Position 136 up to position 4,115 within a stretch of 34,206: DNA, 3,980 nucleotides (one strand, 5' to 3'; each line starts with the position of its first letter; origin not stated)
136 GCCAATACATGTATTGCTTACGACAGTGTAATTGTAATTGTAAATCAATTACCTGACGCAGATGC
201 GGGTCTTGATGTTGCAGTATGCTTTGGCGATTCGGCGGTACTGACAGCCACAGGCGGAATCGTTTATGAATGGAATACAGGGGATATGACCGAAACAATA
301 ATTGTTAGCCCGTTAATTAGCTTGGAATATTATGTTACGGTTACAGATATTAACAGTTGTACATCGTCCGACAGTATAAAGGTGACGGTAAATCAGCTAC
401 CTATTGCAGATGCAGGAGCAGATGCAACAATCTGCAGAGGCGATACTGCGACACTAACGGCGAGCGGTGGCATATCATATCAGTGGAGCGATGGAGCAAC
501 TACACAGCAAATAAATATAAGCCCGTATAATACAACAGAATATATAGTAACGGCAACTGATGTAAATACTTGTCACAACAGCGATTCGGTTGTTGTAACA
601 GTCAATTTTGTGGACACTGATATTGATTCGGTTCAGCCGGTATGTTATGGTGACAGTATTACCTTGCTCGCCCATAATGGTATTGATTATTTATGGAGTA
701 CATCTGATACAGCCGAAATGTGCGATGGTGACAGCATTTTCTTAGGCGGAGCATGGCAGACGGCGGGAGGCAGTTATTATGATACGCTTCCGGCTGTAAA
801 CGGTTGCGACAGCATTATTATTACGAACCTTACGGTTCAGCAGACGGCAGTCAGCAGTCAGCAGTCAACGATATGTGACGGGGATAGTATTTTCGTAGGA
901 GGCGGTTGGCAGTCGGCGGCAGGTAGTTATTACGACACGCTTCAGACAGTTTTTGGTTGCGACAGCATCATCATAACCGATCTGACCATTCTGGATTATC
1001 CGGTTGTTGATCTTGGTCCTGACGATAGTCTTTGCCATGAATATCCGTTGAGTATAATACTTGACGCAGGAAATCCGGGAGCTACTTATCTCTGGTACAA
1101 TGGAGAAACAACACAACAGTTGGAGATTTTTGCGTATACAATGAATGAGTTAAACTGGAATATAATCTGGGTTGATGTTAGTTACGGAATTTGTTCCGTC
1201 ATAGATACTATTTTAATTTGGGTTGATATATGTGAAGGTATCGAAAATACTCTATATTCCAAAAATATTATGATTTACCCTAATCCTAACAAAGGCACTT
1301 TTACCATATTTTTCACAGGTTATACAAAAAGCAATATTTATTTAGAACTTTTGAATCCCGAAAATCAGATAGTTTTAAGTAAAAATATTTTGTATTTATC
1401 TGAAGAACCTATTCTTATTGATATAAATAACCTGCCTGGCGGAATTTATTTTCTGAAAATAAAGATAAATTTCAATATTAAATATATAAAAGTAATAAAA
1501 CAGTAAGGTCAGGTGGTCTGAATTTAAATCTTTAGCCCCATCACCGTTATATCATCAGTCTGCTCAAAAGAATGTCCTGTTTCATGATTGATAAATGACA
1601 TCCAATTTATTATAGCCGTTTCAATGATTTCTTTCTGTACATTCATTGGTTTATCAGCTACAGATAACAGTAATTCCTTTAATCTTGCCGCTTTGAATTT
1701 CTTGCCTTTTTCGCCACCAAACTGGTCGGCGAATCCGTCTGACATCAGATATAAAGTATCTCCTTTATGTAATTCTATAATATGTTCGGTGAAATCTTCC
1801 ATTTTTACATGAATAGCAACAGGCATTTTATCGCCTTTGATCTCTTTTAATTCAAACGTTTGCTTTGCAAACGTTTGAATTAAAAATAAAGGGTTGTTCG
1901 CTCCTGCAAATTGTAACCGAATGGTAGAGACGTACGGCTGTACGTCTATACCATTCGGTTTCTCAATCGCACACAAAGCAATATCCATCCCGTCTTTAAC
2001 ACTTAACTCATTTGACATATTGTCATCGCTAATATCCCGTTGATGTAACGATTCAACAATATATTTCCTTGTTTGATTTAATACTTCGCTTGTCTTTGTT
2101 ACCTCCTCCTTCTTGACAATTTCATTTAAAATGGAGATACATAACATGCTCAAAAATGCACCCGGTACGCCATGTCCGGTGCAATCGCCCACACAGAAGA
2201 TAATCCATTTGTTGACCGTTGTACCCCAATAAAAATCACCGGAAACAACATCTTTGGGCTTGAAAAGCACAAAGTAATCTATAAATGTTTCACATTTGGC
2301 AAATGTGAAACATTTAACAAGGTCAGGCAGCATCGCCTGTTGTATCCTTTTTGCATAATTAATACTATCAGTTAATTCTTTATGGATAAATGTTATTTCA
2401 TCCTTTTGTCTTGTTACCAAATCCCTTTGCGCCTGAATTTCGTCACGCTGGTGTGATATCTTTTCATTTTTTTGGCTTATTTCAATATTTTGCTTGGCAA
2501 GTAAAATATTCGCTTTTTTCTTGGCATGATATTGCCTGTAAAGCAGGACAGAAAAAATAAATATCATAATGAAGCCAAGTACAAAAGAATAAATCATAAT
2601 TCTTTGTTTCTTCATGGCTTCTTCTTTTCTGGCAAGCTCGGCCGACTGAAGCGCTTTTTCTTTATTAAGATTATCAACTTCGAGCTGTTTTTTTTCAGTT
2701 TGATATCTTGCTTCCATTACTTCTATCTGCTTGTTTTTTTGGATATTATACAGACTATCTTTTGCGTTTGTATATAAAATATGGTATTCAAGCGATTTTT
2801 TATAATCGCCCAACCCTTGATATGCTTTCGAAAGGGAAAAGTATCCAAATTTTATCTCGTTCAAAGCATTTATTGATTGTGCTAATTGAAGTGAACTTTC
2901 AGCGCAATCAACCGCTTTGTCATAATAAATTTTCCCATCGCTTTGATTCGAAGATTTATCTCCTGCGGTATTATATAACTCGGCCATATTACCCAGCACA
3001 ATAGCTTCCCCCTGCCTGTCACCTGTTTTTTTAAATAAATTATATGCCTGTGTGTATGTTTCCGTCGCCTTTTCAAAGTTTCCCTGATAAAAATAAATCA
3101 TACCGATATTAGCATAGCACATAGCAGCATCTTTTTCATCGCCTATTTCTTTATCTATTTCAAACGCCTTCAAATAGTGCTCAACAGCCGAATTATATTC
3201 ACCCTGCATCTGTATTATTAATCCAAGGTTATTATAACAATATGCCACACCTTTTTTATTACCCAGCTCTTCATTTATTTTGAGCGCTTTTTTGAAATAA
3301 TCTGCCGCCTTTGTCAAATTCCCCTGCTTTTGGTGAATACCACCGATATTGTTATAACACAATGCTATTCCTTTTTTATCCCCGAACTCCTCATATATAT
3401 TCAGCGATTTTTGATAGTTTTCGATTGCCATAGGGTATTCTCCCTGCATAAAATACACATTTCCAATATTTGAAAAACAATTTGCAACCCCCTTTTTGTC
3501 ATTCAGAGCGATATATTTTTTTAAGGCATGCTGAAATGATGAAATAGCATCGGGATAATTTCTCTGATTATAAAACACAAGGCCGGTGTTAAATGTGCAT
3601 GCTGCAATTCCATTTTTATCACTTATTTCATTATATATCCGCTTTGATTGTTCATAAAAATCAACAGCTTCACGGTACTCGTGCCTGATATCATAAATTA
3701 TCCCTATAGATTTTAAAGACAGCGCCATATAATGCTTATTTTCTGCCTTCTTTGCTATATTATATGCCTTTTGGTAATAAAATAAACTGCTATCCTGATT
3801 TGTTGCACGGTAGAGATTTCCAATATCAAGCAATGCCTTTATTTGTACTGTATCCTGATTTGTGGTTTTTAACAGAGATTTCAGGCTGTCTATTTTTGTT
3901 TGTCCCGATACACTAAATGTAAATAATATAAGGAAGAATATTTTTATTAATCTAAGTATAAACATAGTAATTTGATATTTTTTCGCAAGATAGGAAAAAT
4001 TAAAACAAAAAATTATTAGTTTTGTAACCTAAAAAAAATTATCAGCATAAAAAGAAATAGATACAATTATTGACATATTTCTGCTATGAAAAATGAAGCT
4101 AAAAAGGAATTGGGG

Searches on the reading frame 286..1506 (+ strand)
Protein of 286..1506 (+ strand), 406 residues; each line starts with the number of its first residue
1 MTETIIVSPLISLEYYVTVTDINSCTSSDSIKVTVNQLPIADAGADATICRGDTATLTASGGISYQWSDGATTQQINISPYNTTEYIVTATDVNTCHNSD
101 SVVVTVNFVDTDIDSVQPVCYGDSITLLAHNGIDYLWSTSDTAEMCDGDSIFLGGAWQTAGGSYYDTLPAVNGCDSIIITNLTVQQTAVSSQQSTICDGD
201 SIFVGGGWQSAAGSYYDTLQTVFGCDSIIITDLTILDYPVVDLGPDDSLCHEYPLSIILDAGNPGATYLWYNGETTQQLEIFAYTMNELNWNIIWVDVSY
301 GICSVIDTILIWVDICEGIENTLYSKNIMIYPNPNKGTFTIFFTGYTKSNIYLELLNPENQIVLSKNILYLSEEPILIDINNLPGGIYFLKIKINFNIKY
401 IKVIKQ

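Call 44: search_protein_families(library=pfam, proteins=[window:286-1506:+], max_evalue=0.00001)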
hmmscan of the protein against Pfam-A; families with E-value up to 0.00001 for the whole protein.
window:286-1506:+ (406 aa): 2 families
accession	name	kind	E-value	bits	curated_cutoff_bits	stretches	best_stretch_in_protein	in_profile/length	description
PF19081.6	Ig_7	-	1.5e-10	41.6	27.3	0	45-107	8-81/84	Ig-like domain CHU_C associated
PF18962.6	Por_Secre_tail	-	9.8e-10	39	27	1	330-398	1-68/75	Secretion system C-terminal sorting domain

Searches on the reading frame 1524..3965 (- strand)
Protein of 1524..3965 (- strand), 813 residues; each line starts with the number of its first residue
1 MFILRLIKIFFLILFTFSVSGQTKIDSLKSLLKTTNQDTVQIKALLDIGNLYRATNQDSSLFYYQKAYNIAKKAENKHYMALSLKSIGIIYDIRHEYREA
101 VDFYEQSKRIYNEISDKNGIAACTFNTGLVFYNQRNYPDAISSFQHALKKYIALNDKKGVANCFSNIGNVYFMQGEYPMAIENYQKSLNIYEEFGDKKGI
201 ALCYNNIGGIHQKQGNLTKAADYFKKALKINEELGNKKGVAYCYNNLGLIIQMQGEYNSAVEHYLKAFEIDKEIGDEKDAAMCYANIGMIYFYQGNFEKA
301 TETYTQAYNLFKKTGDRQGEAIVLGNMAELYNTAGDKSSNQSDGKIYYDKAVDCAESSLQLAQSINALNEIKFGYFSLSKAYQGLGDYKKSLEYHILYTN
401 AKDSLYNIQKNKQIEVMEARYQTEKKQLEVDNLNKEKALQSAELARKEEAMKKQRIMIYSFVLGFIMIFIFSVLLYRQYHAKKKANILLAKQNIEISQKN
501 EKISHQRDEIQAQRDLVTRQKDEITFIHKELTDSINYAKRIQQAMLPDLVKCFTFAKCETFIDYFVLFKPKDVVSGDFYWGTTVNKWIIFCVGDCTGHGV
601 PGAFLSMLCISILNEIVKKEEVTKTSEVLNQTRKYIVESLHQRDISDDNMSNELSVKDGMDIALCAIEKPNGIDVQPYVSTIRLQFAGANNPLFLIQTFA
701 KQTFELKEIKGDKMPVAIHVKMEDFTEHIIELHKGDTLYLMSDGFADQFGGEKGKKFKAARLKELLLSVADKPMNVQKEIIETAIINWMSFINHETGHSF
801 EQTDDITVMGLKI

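Call 30: search_protein_families(library=pfam, proteins=[window:1524-3965:-])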
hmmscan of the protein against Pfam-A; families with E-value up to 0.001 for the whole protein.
window:1524-3965:- (813 aa): 18 families
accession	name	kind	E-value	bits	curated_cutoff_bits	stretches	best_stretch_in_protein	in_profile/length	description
PF13424.12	TPR_12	-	8e-53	177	30.1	4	204-273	6-77/77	Tetratricopeptide repeat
PF07719.23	TPR_2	-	8e-34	113.4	27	4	201-233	1-33/34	Tetratricopeptide repeat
PF13374.12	TPR_10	-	2.6e-33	113.5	27.5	3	201-234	2-35/42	Tetratricopeptide repeat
PF00515.34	TPR_1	-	7.9e-33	111.4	27.8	4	201-233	1-33/34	Tetratricopeptide repeat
PF14938.12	SNAP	-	6.9e-21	75.4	25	4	91-228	45-182/282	Soluble NSF attachment protein, SNAP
PF13176.12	TPR_7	-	1.4e-17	62.6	27.9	0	205-237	3-35/36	Tetratricopeptide repeat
PF13181.12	TPR_8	-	3.9e-16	58.2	25.7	1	203-233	3-33/34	Tetratricopeptide repeat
PF17874.7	TPR_MalT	-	2.6e-15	57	45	2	245-331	44-132/336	MalT-like TPR region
PF07228.17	SpoIIE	-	5e-15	56.4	25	1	589-812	6-190/192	Stage II sporulation protein E (SpoIIE)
PF13414.12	TPR_11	-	1.4e-12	47.6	26.8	0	168-190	1-23/42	TPR repeat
PF10516.15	SHNi-TPR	-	2.3e-08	33.8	21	0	161-193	1-33/38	SHNi-TPR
PF24885.1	TPR_NPHP3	-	8.7e-08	32.3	100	1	155-275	93-217/239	Nephrocystin-3 TPR domain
PF13432.12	TPR_16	-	1.5e-07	32.2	32.7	0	127-187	3-57/65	Tetratricopeptide repeat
PF13174.12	TPR_6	-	7.3e-07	29.9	26.3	0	287-311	6-30/33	Tetratricopeptide repeat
PF25063.1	ARM_TT21_C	-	7.2e-06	26.5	35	0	210-273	104-161/209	Tetratricopeptide repeat protein 21 C-terminal ARM domain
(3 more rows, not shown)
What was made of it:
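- On SpoIIE/PP2C phosphatase (PF07228): The C-terminal fragment alone scores 21 bits, below the cut-off (call 30).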

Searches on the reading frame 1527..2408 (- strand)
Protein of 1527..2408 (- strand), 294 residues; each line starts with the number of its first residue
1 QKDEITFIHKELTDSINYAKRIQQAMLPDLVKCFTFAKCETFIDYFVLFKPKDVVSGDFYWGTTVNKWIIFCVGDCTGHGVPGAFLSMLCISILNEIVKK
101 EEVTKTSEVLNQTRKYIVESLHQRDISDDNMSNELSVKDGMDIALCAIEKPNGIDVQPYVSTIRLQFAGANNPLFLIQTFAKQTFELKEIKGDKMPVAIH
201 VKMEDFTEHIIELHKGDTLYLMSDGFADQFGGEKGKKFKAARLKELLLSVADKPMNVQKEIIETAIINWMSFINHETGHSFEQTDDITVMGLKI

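Call 80: predict_structure(alignment_id=A5)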
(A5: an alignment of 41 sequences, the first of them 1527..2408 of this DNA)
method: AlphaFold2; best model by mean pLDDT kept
length: 294 residues; sequences in the alignment: 41
mean_pLDDT: 86.7   pTM: 0.86
mean pLDDT of the five models: 86.7, 84.7, 83.6, 83.4, 83.0
residues with pLDDT >= 90: 166; 70-90: 88; 50-70: 34; < 50: 6
segments of 3 or more residues with pLDDT < 50: none
pLDDT, mean of each block of 10 residues (from residue 1): 80 86 84 60 85 90 93 91 92 96 98 93 59 60 95 61 94 96 93 88 91 95 83 82 95 96 92 90 91 94
secondary structure, 60 per line:
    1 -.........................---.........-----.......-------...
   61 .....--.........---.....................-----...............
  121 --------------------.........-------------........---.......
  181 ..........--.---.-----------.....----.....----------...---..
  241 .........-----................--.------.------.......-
elements in order: H2-26 H30-38 E44-50 E58-65 E68-76 H80-100 H106-120 E141-149 E163-170 E174-180 E184-190 E209-213 E218-222 H239-249 H255-270 E287-293
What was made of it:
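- In an AlphaFold model of the paralogue (pLDDT 86.7), the insertion point maps to the two-residue turn between strands 58-65 and 68-76 (call 80).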
